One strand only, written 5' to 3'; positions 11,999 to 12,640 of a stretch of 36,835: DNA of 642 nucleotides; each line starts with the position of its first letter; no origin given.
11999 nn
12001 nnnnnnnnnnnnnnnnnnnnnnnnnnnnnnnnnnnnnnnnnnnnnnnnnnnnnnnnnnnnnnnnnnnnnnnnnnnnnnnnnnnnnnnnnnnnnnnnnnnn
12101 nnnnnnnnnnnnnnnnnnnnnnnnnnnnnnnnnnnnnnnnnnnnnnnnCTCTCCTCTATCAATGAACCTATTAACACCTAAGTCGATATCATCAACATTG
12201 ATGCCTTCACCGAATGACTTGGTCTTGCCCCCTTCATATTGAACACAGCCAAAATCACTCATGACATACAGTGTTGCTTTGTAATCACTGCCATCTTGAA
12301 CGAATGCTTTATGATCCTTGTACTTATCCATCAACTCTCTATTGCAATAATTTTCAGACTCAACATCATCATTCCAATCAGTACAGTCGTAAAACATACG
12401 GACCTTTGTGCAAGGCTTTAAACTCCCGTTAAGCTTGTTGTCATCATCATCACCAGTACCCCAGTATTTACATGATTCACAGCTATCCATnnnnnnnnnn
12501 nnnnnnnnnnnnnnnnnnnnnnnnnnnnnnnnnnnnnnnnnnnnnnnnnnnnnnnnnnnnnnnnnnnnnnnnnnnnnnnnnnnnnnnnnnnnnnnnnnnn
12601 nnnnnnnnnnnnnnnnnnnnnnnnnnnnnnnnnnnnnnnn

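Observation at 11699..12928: Opposite-strand six-gene accessory island splits the head-morphogenesis module (acr-aca-like layout)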

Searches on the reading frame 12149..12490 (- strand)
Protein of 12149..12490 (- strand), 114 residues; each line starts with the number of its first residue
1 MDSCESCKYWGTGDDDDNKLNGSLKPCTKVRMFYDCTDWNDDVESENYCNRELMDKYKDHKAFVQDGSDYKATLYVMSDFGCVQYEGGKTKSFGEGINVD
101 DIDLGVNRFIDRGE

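Call 6: search_protein_families(library=pfam, max_evalue=1, proteins=[window:12149-12490:-])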
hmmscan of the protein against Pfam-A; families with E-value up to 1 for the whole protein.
seq(114 aa): 1 family
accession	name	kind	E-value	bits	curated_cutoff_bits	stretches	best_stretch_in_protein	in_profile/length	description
PF07076.17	DUF1344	-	0.097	12.9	23.1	0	23-38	36-51/60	Protein of unknown function (DUF1344)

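Call 7: search_protein_families(library=phrogs, max_evalue=1, proteins=[window:12149-12490:-])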
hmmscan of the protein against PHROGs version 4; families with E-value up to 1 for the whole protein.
seq(114 aa): 1 family
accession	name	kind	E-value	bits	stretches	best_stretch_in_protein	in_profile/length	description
phrog_8178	-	unknown function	0.037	14.9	1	3-13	4-14/51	-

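Call 9: search_dna_similar(query=window:12149-12490:-, collection=phages, mode=protein, max_evalue=1, max_rows=20)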
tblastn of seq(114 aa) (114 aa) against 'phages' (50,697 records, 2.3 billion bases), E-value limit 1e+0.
No match.

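Call 24: find_encoding_contigs(protein=window:12149-12490:-, flank=10000, max_places=10)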
Protein seq(114 aa) (114 aa): no gene with exactly this product is on record in the collection.

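Call 28: search_protein_families(library=pfam, alignment_id=A4, max_evalue=0.01)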
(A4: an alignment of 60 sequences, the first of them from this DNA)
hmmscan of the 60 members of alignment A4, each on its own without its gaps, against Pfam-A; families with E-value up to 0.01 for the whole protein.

A. member 1, seq(114 aa): 0 families

B. families by the number of members that match (of 60 scanned): 2 families
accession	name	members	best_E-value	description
PF08201.16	BssC_TutF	1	0.00099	BssC/TutF protein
PF03660.19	PHF5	1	0.0097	PHF5-like protein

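Call 29: search_protein_families(library=phrogs, alignment_id=A4, max_evalue=0.01)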
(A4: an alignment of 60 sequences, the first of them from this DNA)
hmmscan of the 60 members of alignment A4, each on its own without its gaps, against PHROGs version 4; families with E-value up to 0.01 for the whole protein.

A. member 1, seq(114 aa): 0 families

B. families by the number of members that match (of 60 scanned): 3 families
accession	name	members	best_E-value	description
phrog_19062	-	1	8e-05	-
phrog_15821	-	1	0.0034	-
phrog_239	-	1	0.0092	DNA primase/helicase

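Call 30: search_solved_structures(query=A4, max_evalue=1)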
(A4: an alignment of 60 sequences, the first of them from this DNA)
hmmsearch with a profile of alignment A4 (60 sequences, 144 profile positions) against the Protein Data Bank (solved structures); distinct sequences matched with E-value up to 1: 0.

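Call 31: find_related_loci(query=A4, collection=viral_contigs, flank=5000)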
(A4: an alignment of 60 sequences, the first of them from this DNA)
Query A4 (114 aa) in viral_contigs; peptide patterns used: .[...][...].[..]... (x = any residue, [..] = any of these).
60 stretches matched a pattern; 38 encode a relative of the query (tblastn E <= 1e-3); 38 distinct loci.
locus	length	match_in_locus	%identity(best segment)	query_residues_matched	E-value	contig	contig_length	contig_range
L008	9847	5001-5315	41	3-110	2e-19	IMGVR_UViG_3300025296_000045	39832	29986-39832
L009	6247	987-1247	40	1-90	2e-18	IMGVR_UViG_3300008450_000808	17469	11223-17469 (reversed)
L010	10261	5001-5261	40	1-90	2e-18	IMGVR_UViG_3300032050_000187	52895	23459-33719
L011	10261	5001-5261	40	1-90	2e-18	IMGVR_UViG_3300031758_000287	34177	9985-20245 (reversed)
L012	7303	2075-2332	40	1-93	5e-18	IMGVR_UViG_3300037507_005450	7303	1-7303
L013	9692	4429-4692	39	1-87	2e-17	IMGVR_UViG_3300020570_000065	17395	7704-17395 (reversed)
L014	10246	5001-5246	46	4-85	2e-17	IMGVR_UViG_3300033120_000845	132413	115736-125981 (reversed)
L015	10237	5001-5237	40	3-86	4e-17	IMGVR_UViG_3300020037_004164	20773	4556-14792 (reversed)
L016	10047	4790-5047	39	1-87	6e-17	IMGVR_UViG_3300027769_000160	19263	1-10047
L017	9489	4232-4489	39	1-87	6e-17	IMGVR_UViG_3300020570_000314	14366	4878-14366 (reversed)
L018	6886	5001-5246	41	1-87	7e-17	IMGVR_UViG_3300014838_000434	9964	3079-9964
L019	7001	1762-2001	38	1-85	1e-16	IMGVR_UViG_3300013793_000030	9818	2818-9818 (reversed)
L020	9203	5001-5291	34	1-96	1e-16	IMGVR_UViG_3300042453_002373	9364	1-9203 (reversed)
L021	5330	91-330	38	1-85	1e-15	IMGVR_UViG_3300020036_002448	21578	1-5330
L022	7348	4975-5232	36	1-87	2e-15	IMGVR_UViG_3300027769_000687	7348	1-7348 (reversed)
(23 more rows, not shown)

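Call 46: predict_structure(alignment_id=A4)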
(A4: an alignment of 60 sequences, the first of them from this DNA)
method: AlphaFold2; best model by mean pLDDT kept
length: 114 residues; sequences in the alignment: 60
mean_pLDDT: 81.4   pTM: 0.63
mean pLDDT of the five models: 81.4, 81.2, 80.5, 79.9, 79.9
residues with pLDDT >= 90: 40; 70-90: 46; 50-70: 28; < 50: 0
segments of 3 or more residues with pLDDT < 50: none
pLDDT, mean of each block of 10 residues (from residue 1): 84 80 87 95 79 95 89 92 77 60 63 65
secondary structure, 60 per line:
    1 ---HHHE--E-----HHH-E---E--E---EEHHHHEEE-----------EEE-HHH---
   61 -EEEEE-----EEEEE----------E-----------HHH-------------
elements in order: H33-36 E37-39 E51-53 E62-66 E72-76

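Call 52: fold_search(model_id=the predicted structure, library=pdb)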
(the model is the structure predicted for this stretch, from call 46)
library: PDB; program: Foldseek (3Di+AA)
matches with E <= 10: 24; with E <= 0.001: 0
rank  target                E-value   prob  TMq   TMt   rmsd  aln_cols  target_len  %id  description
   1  9n5k_D                3.9e+00  0.06  0.15  0.07   6.7        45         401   13  Endogenous Pfs230D9-14 in complex with Pfs48/45 (released 2025-10-15)
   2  9c49_A                5.4e+00  0.02  0.17  0.08  13.6        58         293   17  Cryo-EM structure of Danio rerio voltage-sensing phosphatase (VSP) phosphatase domain (released 2024-07-10)
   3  7kh1_A2               5.7e+00  0.15  0.18  0.12   2.2        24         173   38  Baseplate Complex for Myoviridae Phage XM1 (released 2021-10-27)
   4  7a3u_A                7.0e+00  0.06  0.15  0.05   9.4        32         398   12  Crystal structure of Zika virus envelope glycoprotein in complex with the divalent F(ab')2 fragment of the broadly neu (released 2021-12-08)
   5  6l8e_D                7.4e+00  0.09  0.16  0.32   1.4        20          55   15  Crystal structure of heterohexameric YoeB-YefM complex bound to 26bp-DNA (released 2020-09-02)
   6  10ex_F                7.4e+00  0.02  0.16  0.16   9.9        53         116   15  SK5A-Matured apo state in complex with GluN1-GluN2B, full refinement (released 2026-03-25)
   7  7dbm_A                7.4e+00  0.02  0.10  0.03   7.2        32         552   12  HIV-1 reverse transcriptase mutant Q151M/Y115F/F116Y/M184V:DNA:dGTP ternary complex (released 2021-08-04)
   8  3k6o_A                7.9e+00  0.05  0.14  0.08   5.8        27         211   15  Crystal structure of protein of unknown function DUF1344 (YP_001299214.1) from Bacteroides vulgatus ATCC 8482 at 2.00  (released 2009-11-03)
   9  8cw9_C                8.5e+00  0.02  0.16  0.16   4.5        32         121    9  Prefusion-stabilized hMPV fusion protein bound to ADI-61026 and MPE8 Fabs (released 2022-08-10)
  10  8pmg_B                8.5e+00  0.01  0.10  0.04  10.1        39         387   15  Structure of Nal1 indica cultivar IR64, construct 36-458 (released 2024-04-17)
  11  9c9r_B                9.0e+00  0.06  0.19  0.06   3.7        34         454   18  Crystal structure of Chaetomium thermophilum Gcn2 HisRS-like domain, F1090C/G1326S variant (released 2024-08-21)
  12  7vx8_A                9.0e+00  0.06  0.16  0.04   1.8        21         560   14  Cryo-EM structure of ATP-bound human very long-chain fatty acid ABC transporter ABCD1 (released 2022-05-18)
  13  9mxt_D                9.0e+00  0.05  0.14  0.06   5.3        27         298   15  Cryo-EM Structure of HIV-1 Reverse Transcriptase p66 tetramer in Complex with 5-{2-[2-(2-oxo-4-sulfanylidene-3,4-dihyd (released 2025-09-10)
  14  9ngj_A                9.0e+00  0.05  0.17  0.04   3.0        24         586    8  CryoEM structure of human ABCD3 bound to Phytanoyl-CoA (released 2025-12-17)
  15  7rzw_B                9.0e+00  0.04  0.14  0.02   5.0        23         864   30  CryoEM structure of Arabidopsis thaliana phytochrome B (released 2022-04-13)
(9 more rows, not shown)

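Call 68: fold_search(model_id=the predicted structure, library=viral)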
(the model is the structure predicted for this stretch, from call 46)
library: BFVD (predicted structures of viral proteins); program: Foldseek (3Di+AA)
matches with E <= 10: 39; with E <= 0.001: 0
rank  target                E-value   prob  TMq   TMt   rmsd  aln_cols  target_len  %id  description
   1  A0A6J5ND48            3.3e-02  0.75  0.29  0.38  11.6       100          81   23  Uncharacterized protein [uncultured Caudovirales phage]
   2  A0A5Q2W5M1            2.5e+00  0.03  0.18  0.04  20.2       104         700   15  (no name in the UniProt tables at hand)
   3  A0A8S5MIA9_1          4.2e+00  0.03  0.14  0.03  12.8        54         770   22  Tail protein [Myoviridae sp. ct9Ns12]
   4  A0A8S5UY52            4.2e+00  0.02  0.15  0.16  15.0        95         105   14  Uncharacterized protein [Siphoviridae sp. ctjKY6]
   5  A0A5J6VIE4            4.7e+00  0.01  0.15  0.02  19.6        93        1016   16  Uncharacterized protein [Megaviridae environmental sample]
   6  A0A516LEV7            5.0e+00  0.04  0.18  0.06   6.7        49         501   12  (no name in the UniProt tables at hand)
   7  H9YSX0                5.0e+00  0.02  0.13  0.08  14.8        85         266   19  (no name in the UniProt tables at hand)
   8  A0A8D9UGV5            5.0e+00  0.02  0.15  0.17  14.9        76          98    9  Uncharacterized protein [Podoviridae sp. ct5O42]
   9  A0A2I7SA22            5.0e+00  0.01  0.13  0.09  12.6        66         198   12  (no name in the UniProt tables at hand)
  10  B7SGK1                5.7e+00  0.05  0.18  0.11  10.4        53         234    8  Polyprotein (Fragment) [Kyasanur forest disease virus]
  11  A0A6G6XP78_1          6.1e+00  0.02  0.19  0.03  20.6       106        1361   12  (no name in the UniProt tables at hand)
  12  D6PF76                6.5e+00  0.04  0.16  0.21   8.4        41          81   20  (no name in the UniProt tables at hand)
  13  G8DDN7                6.5e+00  0.01  0.14  0.03  13.8        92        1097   15  (no name in the UniProt tables at hand)
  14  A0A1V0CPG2            7.0e+00  0.02  0.16  0.03  13.0        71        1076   13  (no name in the UniProt tables at hand)
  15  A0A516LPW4            7.0e+00  0.01  0.16  0.15  17.9        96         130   19  (no name in the UniProt tables at hand)
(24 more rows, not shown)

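Call 70: search_protein_families(library=padloc, max_evalue=1, proteins=[window:12149-12490:-])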
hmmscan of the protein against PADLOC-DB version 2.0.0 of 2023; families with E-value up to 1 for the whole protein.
seq(114 aa): 0 families

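Call 71: search_protein_families(library=ncbifam, max_evalue=1, proteins=[window:12149-12490:-])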
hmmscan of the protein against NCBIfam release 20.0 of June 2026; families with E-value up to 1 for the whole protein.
seq(114 aa): 1 family
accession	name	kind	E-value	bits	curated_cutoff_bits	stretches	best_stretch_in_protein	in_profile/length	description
NF058645.1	MCPCtpMPsAe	equivalog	0.25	10.1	900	1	44-108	126-191/558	methyl-accepting chemotaxis protein CtpM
